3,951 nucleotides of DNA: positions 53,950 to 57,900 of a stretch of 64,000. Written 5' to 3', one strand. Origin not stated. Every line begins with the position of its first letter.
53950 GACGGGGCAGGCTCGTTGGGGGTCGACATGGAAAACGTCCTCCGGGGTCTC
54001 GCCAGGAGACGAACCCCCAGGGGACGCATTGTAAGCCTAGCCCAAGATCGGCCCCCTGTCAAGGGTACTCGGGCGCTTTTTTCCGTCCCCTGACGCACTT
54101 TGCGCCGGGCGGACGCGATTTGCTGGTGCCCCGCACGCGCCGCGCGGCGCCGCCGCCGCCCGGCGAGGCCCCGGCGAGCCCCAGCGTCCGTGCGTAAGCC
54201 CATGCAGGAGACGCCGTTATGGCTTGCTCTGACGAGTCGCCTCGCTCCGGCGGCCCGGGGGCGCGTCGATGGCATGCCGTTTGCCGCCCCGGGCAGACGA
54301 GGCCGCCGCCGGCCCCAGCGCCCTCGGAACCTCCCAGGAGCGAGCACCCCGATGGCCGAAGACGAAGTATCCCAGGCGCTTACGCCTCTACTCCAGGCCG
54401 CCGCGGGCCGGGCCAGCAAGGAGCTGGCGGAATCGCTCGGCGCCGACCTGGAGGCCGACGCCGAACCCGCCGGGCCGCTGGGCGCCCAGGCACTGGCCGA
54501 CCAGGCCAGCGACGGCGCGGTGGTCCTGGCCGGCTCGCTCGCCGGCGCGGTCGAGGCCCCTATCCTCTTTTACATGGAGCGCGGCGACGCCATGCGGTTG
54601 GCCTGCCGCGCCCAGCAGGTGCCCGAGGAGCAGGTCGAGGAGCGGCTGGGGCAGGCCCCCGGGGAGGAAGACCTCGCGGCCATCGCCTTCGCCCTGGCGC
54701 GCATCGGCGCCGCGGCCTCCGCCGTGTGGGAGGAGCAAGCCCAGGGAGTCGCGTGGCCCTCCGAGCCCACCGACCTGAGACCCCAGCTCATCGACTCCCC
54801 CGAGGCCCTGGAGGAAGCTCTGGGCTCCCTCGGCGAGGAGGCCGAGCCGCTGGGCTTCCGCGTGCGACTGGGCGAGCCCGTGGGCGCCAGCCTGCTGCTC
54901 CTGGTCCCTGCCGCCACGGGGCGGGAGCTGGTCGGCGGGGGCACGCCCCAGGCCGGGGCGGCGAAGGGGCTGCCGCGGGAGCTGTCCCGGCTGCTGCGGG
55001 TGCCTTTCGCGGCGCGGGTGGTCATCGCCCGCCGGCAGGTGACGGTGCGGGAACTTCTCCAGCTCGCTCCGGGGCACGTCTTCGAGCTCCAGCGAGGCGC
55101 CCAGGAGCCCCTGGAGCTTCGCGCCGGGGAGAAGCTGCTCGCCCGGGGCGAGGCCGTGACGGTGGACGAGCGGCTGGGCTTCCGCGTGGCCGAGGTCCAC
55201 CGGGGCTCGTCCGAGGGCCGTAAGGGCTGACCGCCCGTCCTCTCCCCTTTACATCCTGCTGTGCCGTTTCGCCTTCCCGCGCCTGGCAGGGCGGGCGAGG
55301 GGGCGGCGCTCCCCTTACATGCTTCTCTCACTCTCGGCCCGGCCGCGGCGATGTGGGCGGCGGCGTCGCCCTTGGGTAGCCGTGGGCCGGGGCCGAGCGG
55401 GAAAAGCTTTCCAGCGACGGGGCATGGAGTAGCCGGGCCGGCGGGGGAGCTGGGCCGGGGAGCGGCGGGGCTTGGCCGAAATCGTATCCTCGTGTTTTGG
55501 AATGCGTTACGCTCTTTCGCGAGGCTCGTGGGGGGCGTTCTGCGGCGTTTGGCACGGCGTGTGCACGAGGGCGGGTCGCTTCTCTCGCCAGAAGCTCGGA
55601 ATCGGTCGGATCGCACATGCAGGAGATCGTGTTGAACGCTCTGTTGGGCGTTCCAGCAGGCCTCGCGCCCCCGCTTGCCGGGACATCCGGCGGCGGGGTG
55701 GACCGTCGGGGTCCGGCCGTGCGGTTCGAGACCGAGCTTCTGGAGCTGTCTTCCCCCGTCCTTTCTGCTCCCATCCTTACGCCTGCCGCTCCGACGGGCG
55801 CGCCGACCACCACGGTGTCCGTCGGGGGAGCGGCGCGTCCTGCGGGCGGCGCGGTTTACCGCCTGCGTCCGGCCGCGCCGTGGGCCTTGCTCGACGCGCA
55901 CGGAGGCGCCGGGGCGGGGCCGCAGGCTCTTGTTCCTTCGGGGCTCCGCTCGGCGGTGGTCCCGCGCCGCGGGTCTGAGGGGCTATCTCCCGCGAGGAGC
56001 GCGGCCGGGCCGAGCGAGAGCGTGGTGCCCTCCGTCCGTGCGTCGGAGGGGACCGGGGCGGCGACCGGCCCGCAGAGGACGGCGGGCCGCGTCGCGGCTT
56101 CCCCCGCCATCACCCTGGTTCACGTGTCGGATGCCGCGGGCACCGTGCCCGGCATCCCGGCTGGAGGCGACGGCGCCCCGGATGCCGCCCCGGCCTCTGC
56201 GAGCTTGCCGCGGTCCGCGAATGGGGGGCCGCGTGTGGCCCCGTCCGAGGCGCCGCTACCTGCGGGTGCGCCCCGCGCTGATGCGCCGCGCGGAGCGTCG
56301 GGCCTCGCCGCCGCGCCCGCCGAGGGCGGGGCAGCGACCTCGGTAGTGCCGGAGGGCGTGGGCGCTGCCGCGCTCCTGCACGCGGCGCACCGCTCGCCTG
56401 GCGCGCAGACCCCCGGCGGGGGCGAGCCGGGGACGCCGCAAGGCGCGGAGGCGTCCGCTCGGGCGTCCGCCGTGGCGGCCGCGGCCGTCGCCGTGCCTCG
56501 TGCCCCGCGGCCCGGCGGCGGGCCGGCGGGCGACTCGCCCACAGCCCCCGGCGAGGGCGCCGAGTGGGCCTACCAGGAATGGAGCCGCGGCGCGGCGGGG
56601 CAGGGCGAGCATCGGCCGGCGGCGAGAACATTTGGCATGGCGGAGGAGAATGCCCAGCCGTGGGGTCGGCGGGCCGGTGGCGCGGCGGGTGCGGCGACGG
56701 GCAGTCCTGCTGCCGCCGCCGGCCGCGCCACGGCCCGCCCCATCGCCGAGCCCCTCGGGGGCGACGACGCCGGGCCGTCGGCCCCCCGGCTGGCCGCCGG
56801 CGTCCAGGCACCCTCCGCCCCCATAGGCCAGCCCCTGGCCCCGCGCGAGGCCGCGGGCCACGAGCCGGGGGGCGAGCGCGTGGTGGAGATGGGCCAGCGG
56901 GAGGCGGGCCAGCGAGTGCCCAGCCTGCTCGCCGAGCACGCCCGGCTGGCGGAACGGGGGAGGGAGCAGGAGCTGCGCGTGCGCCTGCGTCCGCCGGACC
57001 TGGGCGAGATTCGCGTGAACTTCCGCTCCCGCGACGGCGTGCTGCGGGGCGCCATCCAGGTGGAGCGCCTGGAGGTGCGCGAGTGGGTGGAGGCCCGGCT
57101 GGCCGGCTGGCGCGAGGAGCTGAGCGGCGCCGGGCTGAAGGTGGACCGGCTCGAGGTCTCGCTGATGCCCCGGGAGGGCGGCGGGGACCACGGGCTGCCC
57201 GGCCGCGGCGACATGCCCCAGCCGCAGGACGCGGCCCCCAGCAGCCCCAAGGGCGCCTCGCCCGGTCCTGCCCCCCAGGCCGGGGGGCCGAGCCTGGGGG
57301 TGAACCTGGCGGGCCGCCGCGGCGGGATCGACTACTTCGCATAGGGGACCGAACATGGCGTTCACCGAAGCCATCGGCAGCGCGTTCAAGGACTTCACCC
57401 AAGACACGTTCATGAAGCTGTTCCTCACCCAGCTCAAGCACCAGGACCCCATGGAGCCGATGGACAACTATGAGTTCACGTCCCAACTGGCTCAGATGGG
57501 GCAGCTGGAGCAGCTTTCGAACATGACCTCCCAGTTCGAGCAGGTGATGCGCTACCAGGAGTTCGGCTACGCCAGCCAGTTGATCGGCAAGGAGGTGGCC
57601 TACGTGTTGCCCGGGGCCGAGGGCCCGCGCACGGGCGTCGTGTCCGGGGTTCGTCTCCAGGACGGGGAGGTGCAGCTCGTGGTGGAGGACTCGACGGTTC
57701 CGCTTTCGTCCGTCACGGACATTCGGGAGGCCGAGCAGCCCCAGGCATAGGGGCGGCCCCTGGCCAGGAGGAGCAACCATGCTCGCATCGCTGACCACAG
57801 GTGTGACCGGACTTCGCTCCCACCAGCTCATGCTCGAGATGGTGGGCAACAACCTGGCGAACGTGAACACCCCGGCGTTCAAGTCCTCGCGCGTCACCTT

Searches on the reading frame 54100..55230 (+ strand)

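Call 58: search_protein_families(library=pfam, proteins=[window:54100-55230:+], max_evalue=0.01)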
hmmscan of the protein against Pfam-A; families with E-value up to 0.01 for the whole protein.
window:54100-55230:+ (376 aa): 1 family
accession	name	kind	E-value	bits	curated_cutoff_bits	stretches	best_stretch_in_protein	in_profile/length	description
PF01052.25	FliMN_C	-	1.1e-18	67.3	23.8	1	297-366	2-71/73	Type III flagellar switch regulator (C-ring) FliN C-term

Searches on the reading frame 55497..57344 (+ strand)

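Call 58: search_protein_families(library=pfam, proteins=[window:55497-57344:+], max_evalue=0.01)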
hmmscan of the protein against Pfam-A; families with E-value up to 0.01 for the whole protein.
window:55497-57344:+ (615 aa): 1 family
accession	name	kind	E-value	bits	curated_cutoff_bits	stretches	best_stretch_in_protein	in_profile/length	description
PF02120.21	Flg_hook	-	2.5e-13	50.1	29.8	1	482-557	4-79/85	Flagellar hook-length control protein FliK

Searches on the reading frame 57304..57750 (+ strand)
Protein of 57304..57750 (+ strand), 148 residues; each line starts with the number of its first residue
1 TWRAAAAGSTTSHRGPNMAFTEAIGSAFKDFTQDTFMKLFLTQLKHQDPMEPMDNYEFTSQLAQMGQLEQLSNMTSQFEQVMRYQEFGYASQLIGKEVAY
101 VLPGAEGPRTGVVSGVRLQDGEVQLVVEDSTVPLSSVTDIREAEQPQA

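Call 58: search_protein_families(library=pfam, proteins=[window:57304-57750:+], max_evalue=0.01)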
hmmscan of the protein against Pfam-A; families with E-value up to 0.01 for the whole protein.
window:57304-57750:+ (148 aa): 2 families
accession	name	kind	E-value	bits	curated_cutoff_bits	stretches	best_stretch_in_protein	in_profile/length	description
PF03963.19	FlgD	-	5.6e-20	71.8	27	1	30-79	25-74/75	Flagellar hook capping protein - N-terminal region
PF13861.12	FLgD_tudor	-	9.5e-05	23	26.9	1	90-138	6-58/58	FlgD Tudor-like domain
